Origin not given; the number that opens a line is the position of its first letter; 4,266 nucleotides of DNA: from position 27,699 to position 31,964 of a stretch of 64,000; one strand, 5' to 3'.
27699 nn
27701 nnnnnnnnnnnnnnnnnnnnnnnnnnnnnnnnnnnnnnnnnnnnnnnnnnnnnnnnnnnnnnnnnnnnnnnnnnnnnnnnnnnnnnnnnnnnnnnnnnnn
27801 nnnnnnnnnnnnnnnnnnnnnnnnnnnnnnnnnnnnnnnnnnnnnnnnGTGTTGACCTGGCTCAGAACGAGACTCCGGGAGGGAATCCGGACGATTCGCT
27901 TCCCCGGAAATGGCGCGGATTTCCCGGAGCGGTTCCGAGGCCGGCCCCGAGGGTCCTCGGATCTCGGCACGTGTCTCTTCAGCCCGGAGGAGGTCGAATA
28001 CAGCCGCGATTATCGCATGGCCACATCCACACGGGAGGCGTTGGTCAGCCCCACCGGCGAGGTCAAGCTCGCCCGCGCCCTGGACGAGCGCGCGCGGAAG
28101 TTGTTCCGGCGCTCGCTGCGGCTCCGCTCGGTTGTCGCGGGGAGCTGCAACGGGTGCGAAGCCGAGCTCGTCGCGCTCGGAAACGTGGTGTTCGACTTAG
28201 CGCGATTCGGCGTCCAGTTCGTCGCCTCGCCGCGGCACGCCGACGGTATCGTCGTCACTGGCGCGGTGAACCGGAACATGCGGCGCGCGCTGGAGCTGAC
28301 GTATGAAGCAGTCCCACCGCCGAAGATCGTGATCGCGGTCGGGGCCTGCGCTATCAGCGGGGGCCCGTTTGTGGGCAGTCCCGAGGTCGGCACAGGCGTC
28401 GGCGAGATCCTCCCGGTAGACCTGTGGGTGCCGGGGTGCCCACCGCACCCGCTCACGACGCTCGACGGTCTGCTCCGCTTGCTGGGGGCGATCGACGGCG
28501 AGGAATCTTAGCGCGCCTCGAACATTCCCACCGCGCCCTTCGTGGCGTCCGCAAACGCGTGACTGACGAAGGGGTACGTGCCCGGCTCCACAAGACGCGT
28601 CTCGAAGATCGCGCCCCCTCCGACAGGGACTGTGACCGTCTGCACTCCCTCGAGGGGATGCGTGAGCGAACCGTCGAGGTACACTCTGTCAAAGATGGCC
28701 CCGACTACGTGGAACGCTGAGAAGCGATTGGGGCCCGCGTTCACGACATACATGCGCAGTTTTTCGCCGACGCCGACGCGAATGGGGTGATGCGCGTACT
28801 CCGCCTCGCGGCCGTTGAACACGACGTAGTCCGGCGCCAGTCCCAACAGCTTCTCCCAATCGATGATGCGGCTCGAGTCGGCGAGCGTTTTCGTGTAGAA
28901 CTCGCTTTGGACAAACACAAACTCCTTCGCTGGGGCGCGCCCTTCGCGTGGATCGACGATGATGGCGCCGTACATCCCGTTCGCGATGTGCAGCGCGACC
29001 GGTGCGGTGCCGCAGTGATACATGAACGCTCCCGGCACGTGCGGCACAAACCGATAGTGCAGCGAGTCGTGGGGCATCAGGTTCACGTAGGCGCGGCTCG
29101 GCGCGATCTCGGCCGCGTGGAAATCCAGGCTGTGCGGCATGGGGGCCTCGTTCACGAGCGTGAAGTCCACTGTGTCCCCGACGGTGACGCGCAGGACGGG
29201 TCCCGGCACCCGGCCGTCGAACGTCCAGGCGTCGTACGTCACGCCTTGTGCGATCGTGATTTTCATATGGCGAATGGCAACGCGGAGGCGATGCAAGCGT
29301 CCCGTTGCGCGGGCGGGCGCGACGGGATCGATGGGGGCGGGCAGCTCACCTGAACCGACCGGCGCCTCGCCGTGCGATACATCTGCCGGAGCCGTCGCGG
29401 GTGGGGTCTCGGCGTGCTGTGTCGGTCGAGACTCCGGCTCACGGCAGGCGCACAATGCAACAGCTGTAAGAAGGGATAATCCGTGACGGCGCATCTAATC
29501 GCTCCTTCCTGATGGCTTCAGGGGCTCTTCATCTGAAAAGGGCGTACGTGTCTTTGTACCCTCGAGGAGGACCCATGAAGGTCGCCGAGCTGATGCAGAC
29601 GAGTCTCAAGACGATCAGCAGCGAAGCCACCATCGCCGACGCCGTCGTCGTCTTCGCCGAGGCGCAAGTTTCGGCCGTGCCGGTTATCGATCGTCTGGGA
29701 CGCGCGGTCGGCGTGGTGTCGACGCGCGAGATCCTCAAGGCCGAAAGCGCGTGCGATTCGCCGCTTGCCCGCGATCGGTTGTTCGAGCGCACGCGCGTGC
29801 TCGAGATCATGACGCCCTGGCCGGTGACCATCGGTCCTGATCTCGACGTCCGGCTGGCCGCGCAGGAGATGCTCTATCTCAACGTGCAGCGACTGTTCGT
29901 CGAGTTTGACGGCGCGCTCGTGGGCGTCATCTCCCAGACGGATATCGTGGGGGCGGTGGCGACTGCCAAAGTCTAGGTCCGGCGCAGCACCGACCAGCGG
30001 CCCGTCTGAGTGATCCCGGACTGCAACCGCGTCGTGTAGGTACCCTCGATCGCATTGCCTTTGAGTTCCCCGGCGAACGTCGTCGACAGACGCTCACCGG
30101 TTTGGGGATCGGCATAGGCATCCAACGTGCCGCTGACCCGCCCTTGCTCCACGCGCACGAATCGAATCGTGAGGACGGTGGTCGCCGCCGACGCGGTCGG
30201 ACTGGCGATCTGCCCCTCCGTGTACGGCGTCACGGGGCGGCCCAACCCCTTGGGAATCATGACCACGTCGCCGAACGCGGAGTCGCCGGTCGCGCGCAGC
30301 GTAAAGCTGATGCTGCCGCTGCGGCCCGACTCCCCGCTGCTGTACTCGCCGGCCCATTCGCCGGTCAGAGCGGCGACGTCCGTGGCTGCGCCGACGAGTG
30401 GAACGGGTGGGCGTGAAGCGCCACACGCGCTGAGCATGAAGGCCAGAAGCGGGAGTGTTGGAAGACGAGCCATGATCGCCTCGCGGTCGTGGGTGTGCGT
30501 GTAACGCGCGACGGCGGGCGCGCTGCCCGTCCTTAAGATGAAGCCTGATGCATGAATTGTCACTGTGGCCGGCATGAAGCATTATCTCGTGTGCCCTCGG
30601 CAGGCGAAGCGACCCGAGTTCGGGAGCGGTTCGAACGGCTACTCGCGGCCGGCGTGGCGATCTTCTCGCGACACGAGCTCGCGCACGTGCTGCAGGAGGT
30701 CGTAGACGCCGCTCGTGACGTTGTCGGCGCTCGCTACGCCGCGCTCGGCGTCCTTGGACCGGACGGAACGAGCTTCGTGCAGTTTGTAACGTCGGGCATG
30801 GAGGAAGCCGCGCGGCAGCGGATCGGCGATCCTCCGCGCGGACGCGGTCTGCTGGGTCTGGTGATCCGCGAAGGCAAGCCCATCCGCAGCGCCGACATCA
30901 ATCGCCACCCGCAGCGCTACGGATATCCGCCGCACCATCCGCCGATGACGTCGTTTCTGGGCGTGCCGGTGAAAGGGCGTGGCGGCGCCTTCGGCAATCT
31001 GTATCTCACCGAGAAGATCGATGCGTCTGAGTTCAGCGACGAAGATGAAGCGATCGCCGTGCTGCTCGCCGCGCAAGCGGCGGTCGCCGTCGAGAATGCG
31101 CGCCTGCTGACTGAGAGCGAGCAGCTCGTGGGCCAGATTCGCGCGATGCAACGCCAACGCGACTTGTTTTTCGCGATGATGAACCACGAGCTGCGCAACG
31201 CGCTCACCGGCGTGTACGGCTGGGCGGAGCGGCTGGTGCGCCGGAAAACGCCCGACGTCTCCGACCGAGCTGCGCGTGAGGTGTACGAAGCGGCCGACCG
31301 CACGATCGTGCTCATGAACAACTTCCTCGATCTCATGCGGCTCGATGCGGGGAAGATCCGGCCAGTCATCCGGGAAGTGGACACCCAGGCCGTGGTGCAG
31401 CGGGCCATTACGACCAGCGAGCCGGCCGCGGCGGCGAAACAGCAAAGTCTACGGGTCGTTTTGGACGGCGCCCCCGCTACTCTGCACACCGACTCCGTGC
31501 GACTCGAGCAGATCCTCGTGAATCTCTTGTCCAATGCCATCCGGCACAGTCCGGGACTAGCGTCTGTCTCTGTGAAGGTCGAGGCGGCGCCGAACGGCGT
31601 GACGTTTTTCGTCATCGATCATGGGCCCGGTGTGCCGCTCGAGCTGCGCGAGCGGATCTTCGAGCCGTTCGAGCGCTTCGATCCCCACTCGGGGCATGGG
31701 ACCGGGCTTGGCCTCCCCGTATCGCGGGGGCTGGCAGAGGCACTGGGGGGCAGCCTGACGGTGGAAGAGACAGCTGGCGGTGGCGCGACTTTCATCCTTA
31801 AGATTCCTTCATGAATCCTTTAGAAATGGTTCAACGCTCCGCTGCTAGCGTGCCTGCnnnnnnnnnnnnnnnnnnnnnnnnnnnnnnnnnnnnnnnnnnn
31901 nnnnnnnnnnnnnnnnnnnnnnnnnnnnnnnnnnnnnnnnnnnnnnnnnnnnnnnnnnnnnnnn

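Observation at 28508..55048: ~27-kb block resembling a low-oxygen / dormancy-type regulon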

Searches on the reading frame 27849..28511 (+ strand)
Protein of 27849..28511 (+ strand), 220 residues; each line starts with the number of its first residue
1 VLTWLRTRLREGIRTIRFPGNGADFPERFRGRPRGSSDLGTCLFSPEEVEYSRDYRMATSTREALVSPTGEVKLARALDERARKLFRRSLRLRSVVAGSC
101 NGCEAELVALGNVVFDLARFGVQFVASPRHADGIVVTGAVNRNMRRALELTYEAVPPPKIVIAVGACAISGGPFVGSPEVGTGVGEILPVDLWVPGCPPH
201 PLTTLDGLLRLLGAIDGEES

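Call 7: search_protein_families(library=pfam, proteins=[window:27849-28511:+], max_evalue=0.001)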
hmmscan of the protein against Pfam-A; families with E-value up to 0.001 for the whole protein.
window:27849-28511:+ (220 aa): 1 family
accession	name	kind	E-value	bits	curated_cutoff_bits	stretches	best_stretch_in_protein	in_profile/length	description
PF01058.29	Oxidored_q6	-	1.6e-29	102.7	27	1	100-210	1-127/128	NADH ubiquinone oxidoreductase, 20 Kd subunit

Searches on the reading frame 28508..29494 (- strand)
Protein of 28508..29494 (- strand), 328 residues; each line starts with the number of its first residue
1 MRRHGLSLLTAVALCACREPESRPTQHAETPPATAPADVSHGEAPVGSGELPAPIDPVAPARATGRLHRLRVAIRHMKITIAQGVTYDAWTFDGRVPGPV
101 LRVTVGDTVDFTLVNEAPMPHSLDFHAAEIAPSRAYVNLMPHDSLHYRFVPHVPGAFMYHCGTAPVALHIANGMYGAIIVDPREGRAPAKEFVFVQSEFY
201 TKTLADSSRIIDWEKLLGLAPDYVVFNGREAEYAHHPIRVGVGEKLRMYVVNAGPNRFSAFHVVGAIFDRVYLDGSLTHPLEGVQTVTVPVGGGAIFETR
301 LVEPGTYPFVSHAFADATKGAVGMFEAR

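Call 4: search_protein_families(library=pfam, proteins=[window:28508-29494:-], max_evalue=0.001)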
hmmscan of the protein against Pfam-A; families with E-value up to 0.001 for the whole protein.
window:28508-29494:- (328 aa): 2 families
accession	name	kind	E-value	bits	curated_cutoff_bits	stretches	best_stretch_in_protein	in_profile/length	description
PF07732.21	Cu-oxidase_3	-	5.5e-15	55.9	21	1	75-184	3-118/119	Multicopper oxidase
PF07731.20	Cu-oxidase_2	-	2.5e-11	43.9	20.4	1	131-183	87-136/137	Multicopper oxidase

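Call 34: search_solved_structures(query=window:28508-29494:-, max_evalue=0.001)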
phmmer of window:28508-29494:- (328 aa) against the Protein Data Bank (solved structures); distinct sequences matched with E-value up to 0.001: 151 (the best 60 are shown).
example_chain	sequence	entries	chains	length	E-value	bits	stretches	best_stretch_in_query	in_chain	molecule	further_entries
3x1e_A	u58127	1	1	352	9.1e-69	236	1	8-326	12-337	Nitrite reductase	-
3wkq_A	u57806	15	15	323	8.3e-68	232.8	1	70-326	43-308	Nitrite reductase | Copper-containing nitrite reductase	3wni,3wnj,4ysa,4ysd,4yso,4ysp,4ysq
3wi9_A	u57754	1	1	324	8.6e-68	232.8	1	70-326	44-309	Nitrite reductase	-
3wia_A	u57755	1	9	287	1.3e-67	232.1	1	77-326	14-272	Nitrite reductase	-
3x1n_A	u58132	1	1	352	1.8e-67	231.7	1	8-326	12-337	Nitrite reductase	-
3x1f_A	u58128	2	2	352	2.1e-67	231.5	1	8-326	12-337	Nitrite reductase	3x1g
9kws_A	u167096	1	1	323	4e-67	230.5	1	70-326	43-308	Copper-containing nitrite reductase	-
3wkp_A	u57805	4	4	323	1.9e-66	228.3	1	70-326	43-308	Nitrite reductase | Copper-containing nitrite reductase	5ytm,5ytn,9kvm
9kvl_A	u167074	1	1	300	2.3e-66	228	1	70-326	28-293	Copper-containing nitrite reductase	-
9kwt_A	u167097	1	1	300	3.2e-66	227.6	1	70-326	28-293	Copper-containing nitrite reductase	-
9kwu_A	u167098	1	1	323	9.2e-66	226.1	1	70-326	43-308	Copper-containing nitrite reductase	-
9kwv_A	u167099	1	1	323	6.2e-65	223.3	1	70-326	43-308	Copper-containing nitrite reductase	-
6the_A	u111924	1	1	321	1.2e-61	212.6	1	49-325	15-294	Copper-containing nitrite reductase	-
5tb7_A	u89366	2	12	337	7.8e-60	206.6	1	36-326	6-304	Nitrite reductase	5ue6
1kbv_A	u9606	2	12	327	1.1e-59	206.1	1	36-326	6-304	Major outer membrane protein PAN 1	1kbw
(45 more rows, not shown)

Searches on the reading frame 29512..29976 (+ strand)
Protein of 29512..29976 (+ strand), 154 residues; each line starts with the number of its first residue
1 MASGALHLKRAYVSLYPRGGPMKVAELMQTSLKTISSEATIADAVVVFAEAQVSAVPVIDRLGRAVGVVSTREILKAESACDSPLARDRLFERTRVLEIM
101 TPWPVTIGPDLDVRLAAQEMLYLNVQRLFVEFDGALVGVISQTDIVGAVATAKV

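Call 4: search_protein_families(library=pfam, proteins=[window:29512-29976:+], max_evalue=0.001)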
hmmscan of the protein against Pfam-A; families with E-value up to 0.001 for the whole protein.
window:29512-29976:+ (154 aa): 1 family
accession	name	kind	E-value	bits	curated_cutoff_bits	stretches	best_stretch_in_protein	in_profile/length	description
PF00571.33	CBS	-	1.6e-20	73.6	24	2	24-77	1-54/57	CBS domain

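Call 37: search_solved_structures(query=window:29575-29976:+, max_evalue=0.00001)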
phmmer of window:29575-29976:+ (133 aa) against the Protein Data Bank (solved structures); distinct sequences matched with E-value up to 0.00001: 23.
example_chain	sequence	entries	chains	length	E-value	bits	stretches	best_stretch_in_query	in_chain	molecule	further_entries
3ddj_A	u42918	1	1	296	4.3e-11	46.4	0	5-127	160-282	CBS domain-containing protein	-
9zni_6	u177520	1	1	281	1.1e-10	45.1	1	1-129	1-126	CBS domain-containing protein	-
1pbj_A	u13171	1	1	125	6e-10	42.8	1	1-127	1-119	hypothetical protein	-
9e6q_3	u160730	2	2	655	1.3e-09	41.7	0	5-123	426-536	Putative signal-transduction protein with CBS domains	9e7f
9znf_4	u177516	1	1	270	1.6e-09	41.4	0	6-128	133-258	CBS domain-containing protein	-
2yzq_A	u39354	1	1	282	1.9e-09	41.1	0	1-54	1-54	Putative uncharacterized protein PH1780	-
2ef7_A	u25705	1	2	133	1.3e-08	38.5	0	2-56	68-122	Hypothetical protein ST2348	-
4gqw_A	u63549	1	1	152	2.3e-08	37.7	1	10-129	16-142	CBS domain-containing protein CBSX1, chloroplastic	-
3kh5_A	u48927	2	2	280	7.1e-08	36.1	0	3-126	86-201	protein MJ1225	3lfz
9sr9_H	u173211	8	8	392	7.5e-08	36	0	1-56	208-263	Dehydrogenase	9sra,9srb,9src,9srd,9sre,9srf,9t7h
4gqv_A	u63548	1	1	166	1.2e-07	35.4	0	75-128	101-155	CBS domain-containing protein CBSX1, chloroplastic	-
9znf_5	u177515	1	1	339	1.4e-07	35.1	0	3-126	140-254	CBS domain-containing protein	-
4gqy_A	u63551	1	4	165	3.7e-07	33.8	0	75-128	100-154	CBS domain-containing protein CBSX2, chloroplastic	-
3sl7_A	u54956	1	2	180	5e-07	33.3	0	75-128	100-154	CBS domain-containing protein CBSX2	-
9z6r_A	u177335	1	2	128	5.1e-07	33.3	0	71-130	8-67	CBS domain containing protein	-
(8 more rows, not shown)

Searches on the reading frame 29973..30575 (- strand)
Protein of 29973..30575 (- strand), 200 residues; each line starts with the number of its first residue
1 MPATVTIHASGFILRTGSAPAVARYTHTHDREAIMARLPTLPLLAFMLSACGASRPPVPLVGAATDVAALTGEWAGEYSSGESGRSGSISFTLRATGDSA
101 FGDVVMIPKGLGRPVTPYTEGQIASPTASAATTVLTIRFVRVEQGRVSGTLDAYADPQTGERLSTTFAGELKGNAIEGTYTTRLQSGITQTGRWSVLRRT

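Call 4: search_protein_families(library=pfam, proteins=[window:29973-30575:-], max_evalue=0.001)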
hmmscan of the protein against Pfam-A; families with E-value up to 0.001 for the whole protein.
window:29973-30575:- (200 aa): 0 families

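Call 56: search_protein_families(library=pfam, proteins=[window:29973-30473:-], max_evalue=0.05)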
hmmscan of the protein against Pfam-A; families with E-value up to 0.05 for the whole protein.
window:29973-30473:- (166 aa): 0 families

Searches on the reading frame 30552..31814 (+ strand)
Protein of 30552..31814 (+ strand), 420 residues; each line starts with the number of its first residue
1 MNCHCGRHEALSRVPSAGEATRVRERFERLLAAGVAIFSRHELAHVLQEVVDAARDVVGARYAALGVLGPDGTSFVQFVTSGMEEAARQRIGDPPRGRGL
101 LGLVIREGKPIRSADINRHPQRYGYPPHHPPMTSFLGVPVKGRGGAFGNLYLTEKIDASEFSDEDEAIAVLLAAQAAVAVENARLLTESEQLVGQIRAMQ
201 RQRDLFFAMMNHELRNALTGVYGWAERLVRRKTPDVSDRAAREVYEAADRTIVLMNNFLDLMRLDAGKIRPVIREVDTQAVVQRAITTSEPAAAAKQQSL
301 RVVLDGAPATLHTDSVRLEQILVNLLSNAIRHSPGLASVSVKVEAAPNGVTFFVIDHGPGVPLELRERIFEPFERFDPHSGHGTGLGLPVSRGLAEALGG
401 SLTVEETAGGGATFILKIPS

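Call 4: search_protein_families(library=pfam, proteins=[window:30552-31814:+], max_evalue=0.001)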
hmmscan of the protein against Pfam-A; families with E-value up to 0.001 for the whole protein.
window:30552-31814:+ (420 aa): 6 families
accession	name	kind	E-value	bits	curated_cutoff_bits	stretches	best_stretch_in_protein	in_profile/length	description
PF02518.31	HATPase_c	-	3.8e-27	95.4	26.4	1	314-419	2-108/111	Histidine kinase-, DNA gyrase B-, and HSP90-like ATPase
PF13185.12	GAF_2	-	2.8e-20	73.4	28.6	1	42-181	3-136/136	GAF domain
PF01590.32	GAF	-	7.5e-16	59.3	22.4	1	43-180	2-133/133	GAF domain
PF00512.31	HisKA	-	1e-11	45.2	26.9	1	203-267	2-66/66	His Kinase A (phospho-acceptor) domain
PF13492.12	GAF_3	-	1.6e-05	25.7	27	1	43-182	2-129/129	GAF domain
PF13581.12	HATPase_c_2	-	0.00022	21.7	27.4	1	317-398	31-112/127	Histidine kinase-like ATPase domain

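Call 33: search_solved_structures(query=window:30591-31814:+, max_evalue=0.001, show_alignments=1)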
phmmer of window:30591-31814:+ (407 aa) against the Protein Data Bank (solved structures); distinct sequences matched with E-value up to 0.001: 67 (the best 60 are shown).
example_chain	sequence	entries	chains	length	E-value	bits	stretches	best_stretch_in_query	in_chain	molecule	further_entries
2vzw_A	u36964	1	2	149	2e-43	152.1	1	33-176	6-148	PROBABLE HISTIDINE KINASE RESPONSE REGULATOR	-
2y8h_A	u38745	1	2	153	1.1e-36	129.9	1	30-175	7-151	TWO COMPONENT SENSOR HISTIDINE KINASE DEVS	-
2y79_A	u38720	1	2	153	7.1e-36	127.3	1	30-175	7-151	REDOX SENSOR HISTIDINE KINASE RESPONSE REGULATOR DEVS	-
4ynr_A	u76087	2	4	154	8.6e-36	127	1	28-175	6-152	Redox sensor histidine kinase response regulator DevS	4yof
2w3d_A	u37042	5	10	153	1.3e-35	126.4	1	30-175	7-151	TWO COMPONENT SENSOR HISTIDINE KINASE DEVS (GAF FAMILY PROTEIN)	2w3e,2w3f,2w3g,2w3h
4jas_A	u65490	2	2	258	7.5e-25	91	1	173-406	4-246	Histidine kinase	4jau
7z8n_A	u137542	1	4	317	1.2e-24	90.4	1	187-404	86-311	Histidine kinase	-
5uht_A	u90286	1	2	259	3.6e-24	88.8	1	173-406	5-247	Sensor histidine kinase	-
6lgq_C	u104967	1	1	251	3.6e-24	88.8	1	179-406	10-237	Histidine kinase KdpD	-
3dge_A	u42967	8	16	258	4e-24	88.6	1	173-406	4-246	Sensor protein | Histidine kinase | Sensor histidine kinase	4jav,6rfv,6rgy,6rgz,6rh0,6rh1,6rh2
8u4x_A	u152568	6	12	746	4.2e-24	88.5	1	179-406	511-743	histidine kinase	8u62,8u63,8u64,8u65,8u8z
2c2a_A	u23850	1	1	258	4.3e-24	88.5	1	173-406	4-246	SENSOR HISTIDINE KINASE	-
6azr_A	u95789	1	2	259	6.7e-24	87.9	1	173-406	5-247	Sensor histidine kinase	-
6rh7_A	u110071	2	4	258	9.8e-23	84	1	173-406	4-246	Sensor histidine kinase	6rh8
5c93_A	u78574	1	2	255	6.5e-21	78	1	186-406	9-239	Histidine kinase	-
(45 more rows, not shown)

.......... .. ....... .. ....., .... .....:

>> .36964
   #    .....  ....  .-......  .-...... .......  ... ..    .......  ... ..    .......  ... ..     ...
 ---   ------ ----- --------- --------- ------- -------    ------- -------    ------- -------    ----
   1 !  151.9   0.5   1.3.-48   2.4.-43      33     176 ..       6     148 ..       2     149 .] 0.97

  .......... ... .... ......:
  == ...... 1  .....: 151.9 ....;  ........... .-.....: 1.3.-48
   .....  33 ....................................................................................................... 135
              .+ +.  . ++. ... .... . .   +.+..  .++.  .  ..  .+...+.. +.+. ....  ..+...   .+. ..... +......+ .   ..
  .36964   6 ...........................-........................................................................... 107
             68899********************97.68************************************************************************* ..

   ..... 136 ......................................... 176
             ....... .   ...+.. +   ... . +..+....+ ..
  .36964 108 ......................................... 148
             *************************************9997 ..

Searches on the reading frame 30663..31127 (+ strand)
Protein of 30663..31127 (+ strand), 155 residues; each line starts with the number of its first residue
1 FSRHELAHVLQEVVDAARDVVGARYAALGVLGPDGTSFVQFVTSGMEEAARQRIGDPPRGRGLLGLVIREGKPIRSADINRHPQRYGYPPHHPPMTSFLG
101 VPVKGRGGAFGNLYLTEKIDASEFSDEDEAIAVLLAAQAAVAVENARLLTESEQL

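Call 60: find_homologous_proteins(query=window:30663-31127:+, max_evalue=1e-15)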
Query window:30663-31127:+ (155 aa): 778 proteins with E <= 1e-15 among 1182 candidates; the best 120 are listed.
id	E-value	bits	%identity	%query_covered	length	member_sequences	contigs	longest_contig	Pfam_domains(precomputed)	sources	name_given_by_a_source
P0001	4.2e-91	320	97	100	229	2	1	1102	PF13185.13,PF01590.33,PF00512.32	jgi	jgi:GAF domain-containing protein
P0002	2.7e-76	272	83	97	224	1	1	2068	PF13185.13,PF01590.33,PF00512.32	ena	-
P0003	2.1e-74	266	81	100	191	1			PF13185.13,PF01590.33,PF13492.13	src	-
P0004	6.8e-74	265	82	95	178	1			PF13185.13,PF01590.33,PF13492.13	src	-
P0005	1.3e-68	248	79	96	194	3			PF13185.13,PF01590.33,PF13492.13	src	-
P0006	2.5e-68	247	77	100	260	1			PF13185.13,PF01590.33,PF00512.32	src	-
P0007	2.3e-67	243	81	91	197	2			PF13185.13,PF01590.33,PF00512.32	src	-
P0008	5.9e-67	242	75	100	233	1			PF13185.13,PF01590.33,PF13492.13,PF00512.32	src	-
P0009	8.9e-67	241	74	100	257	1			PF13185.13,PF01590.33,PF02518.32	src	-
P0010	2.0e-66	240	78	94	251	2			PF13185.13,PF01590.33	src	-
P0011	4.3e-65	236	73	100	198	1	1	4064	PF13185.13,PF01590.33,PF13492.13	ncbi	-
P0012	8.9e-65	235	75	95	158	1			PF13185.13,PF01590.33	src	-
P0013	2.0e-63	231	78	88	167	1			PF13185.13,PF01590.33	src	-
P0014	3.0e-62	227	74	94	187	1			PF13185.13,PF01590.33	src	-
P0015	7.2e-62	226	72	100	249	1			PF13185.13,PF01590.33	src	-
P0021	1.5e-60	221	70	95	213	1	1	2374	PF13185.13,PF01590.33,PF07730.20,PF13492.13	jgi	-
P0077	2.4e-45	172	61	90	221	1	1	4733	PF13185.13,PF01590.33,PF07730.20,PF13492.13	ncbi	ncbi:MAG: GAF domain-containing protein, partial [Chloroflexota bacterium]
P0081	3.0e-45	172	54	93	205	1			PF13185.13,PF01590.33,PF07730.20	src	-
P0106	4.1e-44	168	56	93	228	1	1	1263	PF13185.13,PF01590.33,PF07730.20,PF13492.13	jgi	-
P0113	6.3e-44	167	54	79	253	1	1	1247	PF13185.13,PF01590.33,PF07730.20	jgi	jgi:GAF domain-containing protein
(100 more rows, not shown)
